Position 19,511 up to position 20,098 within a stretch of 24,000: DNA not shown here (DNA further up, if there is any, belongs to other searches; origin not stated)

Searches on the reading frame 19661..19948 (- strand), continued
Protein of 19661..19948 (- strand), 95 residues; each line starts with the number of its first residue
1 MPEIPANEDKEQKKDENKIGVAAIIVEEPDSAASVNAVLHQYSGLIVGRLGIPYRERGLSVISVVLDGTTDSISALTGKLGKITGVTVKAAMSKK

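Call 77: fold_search(model_id=the predicted structure, library=pdb)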
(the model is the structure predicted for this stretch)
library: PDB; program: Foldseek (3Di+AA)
matches with E <= 10: 1859; with E <= 0.001: 56
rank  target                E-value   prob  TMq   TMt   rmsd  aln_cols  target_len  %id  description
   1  2nzc_A                1.4e-09  1.00  0.79  0.93   1.1        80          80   39  The structure of uncharacterized protein TM1266 from Thermotoga maritima. (released 2006-12-19)
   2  2nzc_D                1.4e-09  1.00  0.80  0.92   1.1        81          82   40  The structure of uncharacterized protein TM1266 from Thermotoga maritima. (released 2006-12-19)
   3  2nzc_B                2.5e-09  1.00  0.78  0.90   1.5        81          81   41  The structure of uncharacterized protein TM1266 from Thermotoga maritima. (released 2006-12-19)
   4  2bj3_A                2.9e-05  1.00  0.73  0.53   1.7        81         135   22  NIKR-apo (released 2005-04-08)
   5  2y3y_C                2.9e-05  1.00  0.74  0.85   1.7        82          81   20  Holo-Ni(II) HpNikR is a symmetric tetramer containing four canonic square-planar Ni(II) ions at physiological pH (released 2011-08-17)
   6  2wve_A                3.7e-05  1.00  0.66  0.50   2.6        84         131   21  Structural and mechanistic insights into Helicobacter pylori NikR function (released 2010-01-19)
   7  2y3y_A                4.5e-05  1.00  0.74  0.84   1.8        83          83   19  Holo-Ni(II) HpNikR is a symmetric tetramer containing four canonic square-planar Ni(II) ions at physiological pH (released 2011-08-17)
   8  2wvd_C                5.1e-05  1.00  0.70  0.52   2.2        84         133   21  Structural and mechanistic insights into Helicobacter pylori NikR function (released 2010-01-19)
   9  2bj3_D                5.5e-05  1.00  0.74  0.55   1.7        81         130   21  NIKR-apo (released 2005-04-08)
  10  2wvd_D                5.8e-05  1.00  0.72  0.52   3.5        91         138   20  Structural and mechanistic insights into Helicobacter pylori NikR function (released 2010-01-19)
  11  6mrj_A                6.6e-05  1.00  0.74  0.54   1.6        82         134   20  Crystal structure of H.pylori NikR in complex with DNA (released 2019-11-20)
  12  3qsi_A                7.6e-05  1.00  0.69  0.81   2.0        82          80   21  Nickel binding domain of NikR from Helicobacter pylori disclosing partial metal occupancy (released 2012-04-04)
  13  3pht_B                8.1e-05  1.00  0.74  0.85   1.6        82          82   20  Crystal structure of H74A mutant of Helicobacter Pylori NikR (released 2011-11-23)
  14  2bj7_A                8.1e-05  1.00  0.74  0.53   1.8        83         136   23  NIKR IN CLOSED CONFORMATION AND NICKEL BOUND TO HIGH-AFFINITY SITES (released 2005-04-08)
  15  5ypp_E                8.6e-05  1.00  0.58  0.60   3.6        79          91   13  Crystal structure of IlvN.Val-1a (released 2018-09-19)
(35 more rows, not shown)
